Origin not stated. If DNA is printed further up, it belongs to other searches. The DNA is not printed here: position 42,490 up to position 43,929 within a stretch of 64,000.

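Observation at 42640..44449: rdh-type cytoplasmic PAS histidine kinase and LuxR-type regulator positioned to control the GRE operon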

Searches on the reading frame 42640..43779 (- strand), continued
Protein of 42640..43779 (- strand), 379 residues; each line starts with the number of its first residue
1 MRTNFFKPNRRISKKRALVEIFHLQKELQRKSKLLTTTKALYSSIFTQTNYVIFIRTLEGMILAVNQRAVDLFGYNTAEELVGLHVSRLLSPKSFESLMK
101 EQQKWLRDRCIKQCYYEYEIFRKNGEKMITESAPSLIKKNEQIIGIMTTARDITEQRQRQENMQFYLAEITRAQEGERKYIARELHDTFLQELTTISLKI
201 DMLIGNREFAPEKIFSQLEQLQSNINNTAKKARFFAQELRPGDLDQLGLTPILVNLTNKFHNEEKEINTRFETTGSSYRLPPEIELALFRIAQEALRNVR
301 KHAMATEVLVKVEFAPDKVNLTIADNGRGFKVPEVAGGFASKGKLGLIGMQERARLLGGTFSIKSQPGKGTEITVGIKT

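Call 58: search_solved_structures(query=L078:2053-4569:-, max_evalue=1e-40)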
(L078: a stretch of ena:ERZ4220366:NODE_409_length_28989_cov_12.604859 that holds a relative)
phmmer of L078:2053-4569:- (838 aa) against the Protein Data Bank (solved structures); distinct sequences matched with E-value up to 1e-40: 31.
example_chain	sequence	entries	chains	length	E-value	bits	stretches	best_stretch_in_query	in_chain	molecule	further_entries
9o8u_A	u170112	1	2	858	5.5e-226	755.7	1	13-836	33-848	1-methyl alkyl succinate synthase subunit MasD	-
4pkc_A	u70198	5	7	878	7.9e-147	493.8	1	26-837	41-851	TutD | benzylsuccinate synthase alpha chain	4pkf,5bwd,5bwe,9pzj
5faw_A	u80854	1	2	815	1.9e-75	257.6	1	232-835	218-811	Choline trimethylamine-lyase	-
5kdp_A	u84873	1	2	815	2.1e-75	257.5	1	232-835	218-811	Choline trimethylamine-lyase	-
9ht9_A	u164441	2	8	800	2.7e-75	257.1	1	232-835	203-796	Choline trimethylamine-lyase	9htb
9r0v_A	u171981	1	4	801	2.7e-75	257.1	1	232-835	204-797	Choline trimethylamine-lyase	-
5fav_A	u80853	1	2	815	2.9e-75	257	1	232-835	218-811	Choline trimethylamine-lyase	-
6vue_A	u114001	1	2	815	2.9e-75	257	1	232-835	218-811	Choline trimethylamine-lyase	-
5fay_A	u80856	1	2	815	3e-75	257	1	232-835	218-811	Choline trimethylamine-lyase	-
5fau_A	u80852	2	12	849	3.4e-75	256.8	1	232-835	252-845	Choline trimethylamine-lyase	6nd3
5a0z_A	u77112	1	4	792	1.8e-74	254.4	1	62-837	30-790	CHOLINE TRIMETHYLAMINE LYASE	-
5a0u_A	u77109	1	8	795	1.8e-74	254.4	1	62-837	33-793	CHOLINE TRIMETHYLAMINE LYASE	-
1r8w_A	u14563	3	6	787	2.6e-74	253.8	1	63-835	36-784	glycerol dehydratase | B12-independent glycerol dehydratase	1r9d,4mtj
9f3w_A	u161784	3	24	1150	3.2e-74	253.6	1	62-837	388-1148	Choline trimethylamine-lyase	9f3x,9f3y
6vxc_A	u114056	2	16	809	4.4e-74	253.1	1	233-836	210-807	Trans-4-hydroxy-L-proline dehydratase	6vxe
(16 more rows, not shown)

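Call 60: list_cluster_members(proteins=[P0121, P0123, P0132, P0125, P0175, P0001, P0133])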
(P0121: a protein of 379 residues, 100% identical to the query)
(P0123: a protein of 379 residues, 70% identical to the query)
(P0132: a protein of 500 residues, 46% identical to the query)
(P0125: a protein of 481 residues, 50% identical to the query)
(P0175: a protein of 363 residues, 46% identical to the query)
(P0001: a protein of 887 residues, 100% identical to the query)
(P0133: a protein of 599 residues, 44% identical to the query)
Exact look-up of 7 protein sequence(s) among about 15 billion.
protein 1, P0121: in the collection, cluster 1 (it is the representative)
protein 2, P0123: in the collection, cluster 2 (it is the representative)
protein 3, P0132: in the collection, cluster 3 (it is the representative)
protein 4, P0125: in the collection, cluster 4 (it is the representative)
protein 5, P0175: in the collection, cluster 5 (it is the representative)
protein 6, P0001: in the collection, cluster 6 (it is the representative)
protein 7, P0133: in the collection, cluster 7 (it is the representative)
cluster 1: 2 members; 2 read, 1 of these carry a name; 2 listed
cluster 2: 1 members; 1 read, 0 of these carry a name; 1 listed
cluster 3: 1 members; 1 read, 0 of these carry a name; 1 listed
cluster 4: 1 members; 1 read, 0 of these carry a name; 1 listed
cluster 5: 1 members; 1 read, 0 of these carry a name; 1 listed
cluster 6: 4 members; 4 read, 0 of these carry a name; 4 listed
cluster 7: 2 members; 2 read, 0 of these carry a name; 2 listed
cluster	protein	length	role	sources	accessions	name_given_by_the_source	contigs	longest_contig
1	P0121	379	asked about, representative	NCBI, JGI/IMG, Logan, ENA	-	-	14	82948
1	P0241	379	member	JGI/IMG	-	PAS domain S-box-containing protein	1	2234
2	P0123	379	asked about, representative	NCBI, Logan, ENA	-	-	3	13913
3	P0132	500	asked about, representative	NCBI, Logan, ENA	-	-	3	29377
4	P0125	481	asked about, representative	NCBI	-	-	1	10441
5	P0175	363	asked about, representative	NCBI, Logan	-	-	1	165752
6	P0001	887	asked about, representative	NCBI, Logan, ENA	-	-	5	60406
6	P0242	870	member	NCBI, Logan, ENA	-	-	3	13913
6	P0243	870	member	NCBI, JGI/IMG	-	-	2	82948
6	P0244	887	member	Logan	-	-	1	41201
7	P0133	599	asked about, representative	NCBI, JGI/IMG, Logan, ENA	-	-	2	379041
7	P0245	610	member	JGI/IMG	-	-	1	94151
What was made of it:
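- Tried and rejected: Source names for the kinase and GRE clusters: none given (call 60).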

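Call 61: find_encoding_contigs(protein=P0182, flank=6000, max_places=1)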
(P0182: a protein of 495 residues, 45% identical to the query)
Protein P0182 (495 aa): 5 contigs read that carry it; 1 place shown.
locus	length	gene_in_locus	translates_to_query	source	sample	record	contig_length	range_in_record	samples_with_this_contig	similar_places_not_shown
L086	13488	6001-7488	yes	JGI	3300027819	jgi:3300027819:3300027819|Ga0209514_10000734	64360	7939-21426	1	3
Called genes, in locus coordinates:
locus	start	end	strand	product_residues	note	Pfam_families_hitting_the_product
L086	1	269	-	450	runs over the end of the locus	PF03972:MmgE_PrpD_N, PF19305:MmgE_PrpD_C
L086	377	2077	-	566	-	PF00496:SBP_bac_5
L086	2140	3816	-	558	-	PF00496:SBP_bac_5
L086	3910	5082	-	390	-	PF09587:PGA_cap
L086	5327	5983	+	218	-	PF00072:Response_reg, PF00196:GerE, PF08281:Sigma70_r4_2 (weak), PF13384:HTH_23 (faint)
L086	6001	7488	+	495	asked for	PF13426:PAS_9, PF08447:PAS_3 (weak), PF00989:PAS, PF13188:PAS_8, PF08448:PAS_4, PF13426:PAS_9, PF07730:HisKA_3, PF02518:HATPase_c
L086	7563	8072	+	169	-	PF00037:Fer4 (weak), PF12797:Fer4_2 (faint), PF13237:Fer4_10 (weak), PF14697:Fer4_21, PF12838:Fer4_7, PF13187:Fer4_9 (weak)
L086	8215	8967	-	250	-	-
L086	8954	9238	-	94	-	PF14716:HHH_8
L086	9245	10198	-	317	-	PF04607:RelA_SpoT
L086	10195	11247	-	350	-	PF03235:GmrSD_N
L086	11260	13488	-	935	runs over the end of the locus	PF07517:SecA_DEAD, PF01043:SecA_PP_bind, PF21090:P-loop_SecA, PF07516:SecA_SW, PF02810:SEC-C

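Call 62: find_encoding_contigs(protein=P0148, flank=6000, max_places=1)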
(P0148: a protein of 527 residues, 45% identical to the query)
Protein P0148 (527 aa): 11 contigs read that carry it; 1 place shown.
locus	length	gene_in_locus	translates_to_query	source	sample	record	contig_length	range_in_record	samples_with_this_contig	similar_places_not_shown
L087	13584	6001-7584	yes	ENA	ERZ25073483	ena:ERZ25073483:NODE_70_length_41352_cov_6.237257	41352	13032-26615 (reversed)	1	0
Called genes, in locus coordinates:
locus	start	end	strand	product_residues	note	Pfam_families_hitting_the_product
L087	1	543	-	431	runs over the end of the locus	PF01547:SBP_bac_1, PF13416:SBP_bac_8, PF13531:SBP_bac_11 (faint)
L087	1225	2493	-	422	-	PF01208:URO-D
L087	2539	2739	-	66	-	-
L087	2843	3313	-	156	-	-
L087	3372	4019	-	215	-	PF02492:cobW, PF00009:GTP_EFTU (weak)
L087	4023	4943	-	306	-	PF09413:DUF2007 (weak), PF02607:B12-binding_2, PF02310:B12-binding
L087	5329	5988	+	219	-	PF00072:Response_reg, PF00196:GerE, PF08281:Sigma70_r4_2 (weak)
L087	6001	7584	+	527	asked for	PF00989:PAS, PF08448:PAS_4 (weak), PF13188:PAS_8, PF08447:PAS_3 (weak), PF13426:PAS_9, PF07730:HisKA_3, PF02518:HATPase_c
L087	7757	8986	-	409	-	-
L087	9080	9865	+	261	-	PF00226:DnaJ, PF01556:DnaJ_C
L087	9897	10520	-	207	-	PF02660:G3P_acyltransf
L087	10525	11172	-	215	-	PF00303:Thymidylat_synt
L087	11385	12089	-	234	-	-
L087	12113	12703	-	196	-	PF20362:DUF6657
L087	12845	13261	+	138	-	PF01951:Archease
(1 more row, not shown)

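Call 63: find_encoding_contigs(protein=P0208, flank=6000, max_places=1)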
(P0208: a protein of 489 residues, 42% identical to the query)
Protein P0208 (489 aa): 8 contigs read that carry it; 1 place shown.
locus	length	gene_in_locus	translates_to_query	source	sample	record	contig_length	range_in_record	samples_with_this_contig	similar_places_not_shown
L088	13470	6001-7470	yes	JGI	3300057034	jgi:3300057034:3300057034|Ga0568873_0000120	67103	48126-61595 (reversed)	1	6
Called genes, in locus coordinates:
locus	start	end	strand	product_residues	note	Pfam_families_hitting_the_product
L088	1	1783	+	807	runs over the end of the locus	PF03176:MMPL, PF02355:SecD_SecF_C, PF12349:Sterol-sensing, PF03176:MMPL, PF02460:Patched (weak), PF12349:Sterol-sensing (weak)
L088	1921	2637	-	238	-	PF13510:Fer2_4, PF00111:Fer2 (weak), PF12837:Fer4_6 (faint), PF12797:Fer4_2 (faint), PF14697:Fer4_21, PF13187:Fer4_9 (weak), PF00037:Fer4 (weak), PF12838:Fer4_7 (weak), +2 more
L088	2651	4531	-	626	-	PF01257:2Fe-2S_thioredx, PF01512:Complex1_51K, PF10531:SLBB (weak), PF10589:NADH_4Fe-4S, PF00037:Fer4, PF12837:Fer4_6 (weak), PF12838:Fer4_7 (weak), PF13237:Fer4_10, +3 more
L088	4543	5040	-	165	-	PF01257:2Fe-2S_thioredx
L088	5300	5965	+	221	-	PF00072:Response_reg, PF08281:Sigma70_r4_2 (weak), PF00196:GerE, PF13384:HTH_23 (weak)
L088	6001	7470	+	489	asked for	PF00989:PAS (weak), PF13426:PAS_9, PF00989:PAS, PF13188:PAS_8, PF08448:PAS_4, PF13426:PAS_9, PF07730:HisKA_3, PF02518:HATPase_c, +2 more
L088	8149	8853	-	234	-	PF06114:Peptidase_M78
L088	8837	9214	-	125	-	PF13560:HTH_31 (weak), PF01381:HTH_3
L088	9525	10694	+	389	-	PF25323:6TM_PilS (weak), PF07730:HisKA_3, PF13581:HATPase_c_2 (weak), PF02518:HATPase_c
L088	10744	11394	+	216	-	PF00072:Response_reg, PF00196:GerE, PF04545:Sigma70_r4 (weak), PF08281:Sigma70_r4_2 (weak), PF13384:HTH_23 (weak)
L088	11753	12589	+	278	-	-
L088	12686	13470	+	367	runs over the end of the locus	-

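Call 68: find_encoding_contigs(protein=P0203, flank=8000, max_places=2)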
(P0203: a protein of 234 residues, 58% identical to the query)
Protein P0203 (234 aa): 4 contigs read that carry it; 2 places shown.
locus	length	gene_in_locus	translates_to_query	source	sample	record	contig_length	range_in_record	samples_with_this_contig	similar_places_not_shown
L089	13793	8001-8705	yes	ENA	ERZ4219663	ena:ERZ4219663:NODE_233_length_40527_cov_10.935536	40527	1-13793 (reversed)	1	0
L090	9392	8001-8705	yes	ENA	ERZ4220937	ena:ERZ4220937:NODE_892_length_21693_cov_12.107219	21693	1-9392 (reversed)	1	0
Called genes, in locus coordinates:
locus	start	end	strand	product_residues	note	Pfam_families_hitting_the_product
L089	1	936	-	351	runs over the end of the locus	PF08240:ADH_N, PF00107:ADH_zinc_N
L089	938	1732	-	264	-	PF01791:DeoC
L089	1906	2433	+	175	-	PF07998:Peptidase_M54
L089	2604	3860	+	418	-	PF05221:AdoHcyase, PF02826:2-Hacid_dh_C, PF00670:AdoHcyase_NAD, PF07991:KARI_N (weak)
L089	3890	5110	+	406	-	PF00438:S-AdoMet_synt_N, PF02772:S-AdoMet_synt_M, PF02773:S-AdoMet_synt_C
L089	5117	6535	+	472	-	PF02878:PGM_PMM_I, PF02879:PGM_PMM_II, PF02880:PGM_PMM_III, PF00408:PGM_PMM_IV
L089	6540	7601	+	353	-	PF10432:bact-PGI_C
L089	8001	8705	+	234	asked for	PF07730:HisKA_3, PF02518:HATPase_c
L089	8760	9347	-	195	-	PF00857:Isochorismatase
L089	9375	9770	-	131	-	PF00380:Ribosomal_S9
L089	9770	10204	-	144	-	PF00572:Ribosomal_L13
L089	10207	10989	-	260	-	PF01416:PseudoU_synth_1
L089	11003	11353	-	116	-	PF01196:Ribosomal_L17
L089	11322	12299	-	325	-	PF01193:RNA_pol_L, PF01000:RNA_pol_A_bac, PF03118:RNA_pol_A_CTD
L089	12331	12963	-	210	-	PF00163:Ribosomal_S4, PF01479:S4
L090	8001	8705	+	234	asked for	PF07730:HisKA_3, PF02518:HATPase_c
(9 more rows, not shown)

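Call 82: predict_structure(alignment_id=A5)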
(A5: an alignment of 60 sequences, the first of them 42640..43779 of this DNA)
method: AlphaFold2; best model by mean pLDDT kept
length: 379 residues; sequences in the alignment: 60
mean_pLDDT: 88.6   pTM: 0.66
mean pLDDT of the five models: 88.6, 88.6, 87.8, 87.1, 85.0
residues with pLDDT >= 90: 222; 70-90: 143; 50-70: 9; < 50: 5
segments of 3 or more residues with pLDDT < 50: 1-5
pLDDT, mean of each block of 10 residues (from residue 1): 48 76 84 83 84 93 95 94 95 95 91 89 94 93 93 90 86 87 86 91 80 89 91 81 87 94 93 94 93 94 94 96 96 79 84 92 94 95
secondary structure, 60 per line:
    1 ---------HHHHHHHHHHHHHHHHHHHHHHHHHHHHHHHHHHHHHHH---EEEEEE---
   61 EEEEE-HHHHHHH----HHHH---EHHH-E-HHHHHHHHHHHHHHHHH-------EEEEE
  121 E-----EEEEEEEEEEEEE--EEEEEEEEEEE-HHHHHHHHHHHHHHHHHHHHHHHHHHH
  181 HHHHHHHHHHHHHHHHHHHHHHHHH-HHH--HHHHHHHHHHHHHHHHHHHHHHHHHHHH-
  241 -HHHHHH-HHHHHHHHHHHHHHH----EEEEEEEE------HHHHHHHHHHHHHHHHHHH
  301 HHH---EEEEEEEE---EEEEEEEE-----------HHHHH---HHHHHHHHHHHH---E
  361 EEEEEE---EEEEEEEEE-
elements in order: H10-48 E52-57 E61-65 H67-73 H78-81 H92-108 E116-121 E127-139 E142-152 H154-205 H212-239 H242-247 H249-263 E268-275 H282-303 E307-314 E318-325 H337-341 H345-356 E360-366 E370-378
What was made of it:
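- On rdh-associated two-component systems (RdhS/RdhP): The model has no hydrophobic helix (call 82).
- Checked: The AlphaFold model (mean pLDDT 88.6) shows an N-terminal helix, one PAS domain, a continuous helix into the DHp domain, then the catalytic domain (call 82).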
